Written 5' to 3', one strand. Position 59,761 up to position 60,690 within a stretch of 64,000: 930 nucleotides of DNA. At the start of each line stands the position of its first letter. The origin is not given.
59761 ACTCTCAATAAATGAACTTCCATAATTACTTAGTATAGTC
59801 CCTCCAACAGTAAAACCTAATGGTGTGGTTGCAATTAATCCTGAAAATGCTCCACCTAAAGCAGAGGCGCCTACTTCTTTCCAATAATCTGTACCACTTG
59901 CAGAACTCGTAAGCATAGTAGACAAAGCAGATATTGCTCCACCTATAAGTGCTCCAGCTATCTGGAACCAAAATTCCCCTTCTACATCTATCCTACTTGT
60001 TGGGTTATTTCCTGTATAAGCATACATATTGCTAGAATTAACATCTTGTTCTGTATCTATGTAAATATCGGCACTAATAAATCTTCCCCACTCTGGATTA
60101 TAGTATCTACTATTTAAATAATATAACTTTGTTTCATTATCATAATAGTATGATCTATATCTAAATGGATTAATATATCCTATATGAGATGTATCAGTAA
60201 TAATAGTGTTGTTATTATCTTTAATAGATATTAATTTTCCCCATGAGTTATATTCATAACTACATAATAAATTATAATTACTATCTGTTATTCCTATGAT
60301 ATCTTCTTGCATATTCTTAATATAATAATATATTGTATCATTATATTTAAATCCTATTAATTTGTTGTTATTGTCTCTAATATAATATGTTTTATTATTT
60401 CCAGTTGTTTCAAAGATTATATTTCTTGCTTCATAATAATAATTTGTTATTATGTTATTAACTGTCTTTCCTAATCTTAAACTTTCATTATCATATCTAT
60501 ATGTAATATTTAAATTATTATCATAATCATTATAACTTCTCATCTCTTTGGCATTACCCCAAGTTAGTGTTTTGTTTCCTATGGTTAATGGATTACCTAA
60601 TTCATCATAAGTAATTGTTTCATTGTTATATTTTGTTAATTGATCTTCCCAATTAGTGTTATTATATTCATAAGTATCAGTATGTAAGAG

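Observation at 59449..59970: Rhs toxin carries a 173-aa glycine-zipper, Lys-rich C-terminal domain, probably a membrane-targeting effector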

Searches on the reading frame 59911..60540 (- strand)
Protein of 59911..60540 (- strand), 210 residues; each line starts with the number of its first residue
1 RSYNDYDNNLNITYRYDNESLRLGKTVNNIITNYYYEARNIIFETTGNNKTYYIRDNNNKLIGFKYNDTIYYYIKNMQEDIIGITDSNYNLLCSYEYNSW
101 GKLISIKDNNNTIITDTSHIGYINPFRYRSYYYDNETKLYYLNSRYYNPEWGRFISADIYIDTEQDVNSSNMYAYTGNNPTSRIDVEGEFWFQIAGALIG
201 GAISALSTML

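Call 89: search_solved_structures(query=window:59911-60540:-, max_evalue=0.001, show_alignments=4)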
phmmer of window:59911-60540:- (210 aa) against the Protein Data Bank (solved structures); distinct sequences matched with E-value up to 0.001: 9.
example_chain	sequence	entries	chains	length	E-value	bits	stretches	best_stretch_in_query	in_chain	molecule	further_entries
8h8a_A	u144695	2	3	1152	8.1e-08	35.6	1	13-159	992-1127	Putative Rhs-family protein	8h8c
8fjp_A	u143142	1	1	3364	8.1e-08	35.6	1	29-203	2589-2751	salivary gland surface protein 1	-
8h8b_A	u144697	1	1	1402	1.5e-07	34.7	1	13-159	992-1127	Putative Rhs-family protein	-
9on3_A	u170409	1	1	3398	6e-07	32.8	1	53-203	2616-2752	SGS4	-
8qja_A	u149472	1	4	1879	1.9e-05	27.9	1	13-178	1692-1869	Putative type VI secretion system YD repeat-containing Rhs element Vgr protein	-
8cp6_B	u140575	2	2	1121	2.9e-05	27.3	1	124-186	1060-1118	Toxin protein Tse5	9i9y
8uy4_A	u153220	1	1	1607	0.00026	24.2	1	99-192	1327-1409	Tse15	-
8qjd_A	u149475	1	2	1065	0.00075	22.7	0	126-186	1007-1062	Salmonella bongori Rhs core domain (residues 360-1420)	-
8qjb_A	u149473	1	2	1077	0.00078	22.6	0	126-186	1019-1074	T6SS-associated Rhs core domain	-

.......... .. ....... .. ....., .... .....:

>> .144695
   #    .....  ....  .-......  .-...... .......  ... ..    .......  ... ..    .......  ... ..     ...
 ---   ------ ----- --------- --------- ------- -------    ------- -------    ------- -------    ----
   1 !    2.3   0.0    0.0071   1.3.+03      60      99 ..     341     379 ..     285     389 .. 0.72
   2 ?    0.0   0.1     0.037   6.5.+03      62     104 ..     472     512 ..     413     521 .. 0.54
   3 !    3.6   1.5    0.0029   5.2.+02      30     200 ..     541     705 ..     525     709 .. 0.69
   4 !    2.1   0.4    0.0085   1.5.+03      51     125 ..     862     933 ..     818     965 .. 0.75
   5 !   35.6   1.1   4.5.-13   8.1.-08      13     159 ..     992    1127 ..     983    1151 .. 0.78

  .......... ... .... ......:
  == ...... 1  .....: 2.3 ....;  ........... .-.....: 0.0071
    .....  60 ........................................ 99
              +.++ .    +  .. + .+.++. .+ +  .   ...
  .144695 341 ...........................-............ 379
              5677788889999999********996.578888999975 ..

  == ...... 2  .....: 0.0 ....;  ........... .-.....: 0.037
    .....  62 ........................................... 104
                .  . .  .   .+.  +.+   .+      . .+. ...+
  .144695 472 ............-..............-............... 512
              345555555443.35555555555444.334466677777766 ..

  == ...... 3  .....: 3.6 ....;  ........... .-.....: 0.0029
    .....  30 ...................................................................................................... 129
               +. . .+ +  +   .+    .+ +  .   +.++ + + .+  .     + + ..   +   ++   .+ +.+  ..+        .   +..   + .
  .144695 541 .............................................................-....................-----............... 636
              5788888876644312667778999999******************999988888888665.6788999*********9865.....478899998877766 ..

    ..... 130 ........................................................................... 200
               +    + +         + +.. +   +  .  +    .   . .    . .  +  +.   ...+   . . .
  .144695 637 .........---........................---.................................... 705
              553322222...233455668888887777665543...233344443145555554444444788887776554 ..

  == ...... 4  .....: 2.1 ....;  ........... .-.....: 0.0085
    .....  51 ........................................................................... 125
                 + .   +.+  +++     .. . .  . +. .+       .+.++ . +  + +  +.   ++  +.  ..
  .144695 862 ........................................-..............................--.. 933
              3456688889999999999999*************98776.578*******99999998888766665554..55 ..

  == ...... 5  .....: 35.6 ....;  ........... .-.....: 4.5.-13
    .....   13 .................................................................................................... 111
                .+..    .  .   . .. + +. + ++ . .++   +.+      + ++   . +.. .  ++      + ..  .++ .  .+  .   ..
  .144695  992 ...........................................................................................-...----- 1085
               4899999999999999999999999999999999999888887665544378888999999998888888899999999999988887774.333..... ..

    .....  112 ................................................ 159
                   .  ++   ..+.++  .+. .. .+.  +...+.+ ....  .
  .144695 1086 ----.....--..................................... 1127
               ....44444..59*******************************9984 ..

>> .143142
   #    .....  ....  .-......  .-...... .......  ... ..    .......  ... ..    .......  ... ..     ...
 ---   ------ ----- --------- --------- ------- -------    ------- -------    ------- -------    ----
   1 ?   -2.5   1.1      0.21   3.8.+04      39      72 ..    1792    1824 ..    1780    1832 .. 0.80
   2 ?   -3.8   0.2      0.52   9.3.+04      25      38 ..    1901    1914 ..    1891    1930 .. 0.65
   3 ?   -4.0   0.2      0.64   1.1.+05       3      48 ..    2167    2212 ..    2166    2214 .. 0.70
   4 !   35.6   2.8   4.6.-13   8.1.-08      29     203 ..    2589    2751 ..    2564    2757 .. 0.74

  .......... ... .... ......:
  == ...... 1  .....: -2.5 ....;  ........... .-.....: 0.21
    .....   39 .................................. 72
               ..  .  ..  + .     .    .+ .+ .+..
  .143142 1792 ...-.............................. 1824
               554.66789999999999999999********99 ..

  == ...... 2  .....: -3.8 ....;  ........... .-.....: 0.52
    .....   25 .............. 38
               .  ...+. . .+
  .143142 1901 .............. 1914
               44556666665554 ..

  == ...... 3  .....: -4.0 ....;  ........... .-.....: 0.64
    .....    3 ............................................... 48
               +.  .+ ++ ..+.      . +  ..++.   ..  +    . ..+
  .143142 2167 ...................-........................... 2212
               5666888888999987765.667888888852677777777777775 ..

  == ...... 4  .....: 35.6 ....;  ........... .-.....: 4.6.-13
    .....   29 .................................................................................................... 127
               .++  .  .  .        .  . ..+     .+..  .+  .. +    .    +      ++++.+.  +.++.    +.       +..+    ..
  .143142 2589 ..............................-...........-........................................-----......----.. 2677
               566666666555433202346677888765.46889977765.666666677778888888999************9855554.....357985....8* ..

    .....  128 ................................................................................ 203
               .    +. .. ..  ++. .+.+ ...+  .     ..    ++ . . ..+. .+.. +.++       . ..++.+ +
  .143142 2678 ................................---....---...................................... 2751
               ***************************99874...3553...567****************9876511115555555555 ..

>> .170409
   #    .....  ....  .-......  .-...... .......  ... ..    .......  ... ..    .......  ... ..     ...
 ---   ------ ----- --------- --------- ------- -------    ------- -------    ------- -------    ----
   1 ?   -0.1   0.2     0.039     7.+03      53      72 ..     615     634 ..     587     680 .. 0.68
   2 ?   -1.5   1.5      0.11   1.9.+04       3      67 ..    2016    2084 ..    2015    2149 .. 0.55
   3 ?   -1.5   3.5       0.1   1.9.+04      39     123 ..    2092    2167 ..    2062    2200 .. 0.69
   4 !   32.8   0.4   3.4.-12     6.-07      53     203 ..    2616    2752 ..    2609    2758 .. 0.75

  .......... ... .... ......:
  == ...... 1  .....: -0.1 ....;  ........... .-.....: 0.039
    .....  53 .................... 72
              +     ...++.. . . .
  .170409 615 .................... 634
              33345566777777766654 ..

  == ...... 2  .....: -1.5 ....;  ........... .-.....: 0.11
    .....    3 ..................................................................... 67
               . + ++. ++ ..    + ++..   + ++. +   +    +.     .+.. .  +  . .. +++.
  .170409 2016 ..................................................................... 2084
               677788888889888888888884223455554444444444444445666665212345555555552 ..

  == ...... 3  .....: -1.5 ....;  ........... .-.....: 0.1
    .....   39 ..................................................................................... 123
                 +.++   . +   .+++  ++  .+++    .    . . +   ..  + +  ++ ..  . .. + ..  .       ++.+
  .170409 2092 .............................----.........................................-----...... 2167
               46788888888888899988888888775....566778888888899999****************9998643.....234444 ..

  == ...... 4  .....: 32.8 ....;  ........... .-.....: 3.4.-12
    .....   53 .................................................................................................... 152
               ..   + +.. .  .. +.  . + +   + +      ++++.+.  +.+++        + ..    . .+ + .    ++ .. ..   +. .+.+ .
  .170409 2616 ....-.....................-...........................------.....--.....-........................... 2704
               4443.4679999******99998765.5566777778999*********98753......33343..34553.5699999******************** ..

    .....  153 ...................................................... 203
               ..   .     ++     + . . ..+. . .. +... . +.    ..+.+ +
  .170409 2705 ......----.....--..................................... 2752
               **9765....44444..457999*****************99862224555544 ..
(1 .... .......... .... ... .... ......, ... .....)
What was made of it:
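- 59971..60252 (-): Rhs-associated core (aspartyl autoprotease plug): GRFISAD ... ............, with the Arg and two Asp in place. Aligns with solved Rhs, SGS1 and Tse5 cores (call 89).
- On Rhs/YD polymorphic toxin: GRFISAD and IDVEG align with solved Rhs cores (call 89).
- Closest known: Mosquito SGS1/SGS4. Same: The alignment runs through DPDGEF into the first Gly-rich hydrophobic helix (call 89).
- Checked: The core aligns with solved Rhs proteins through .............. and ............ (call 89).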
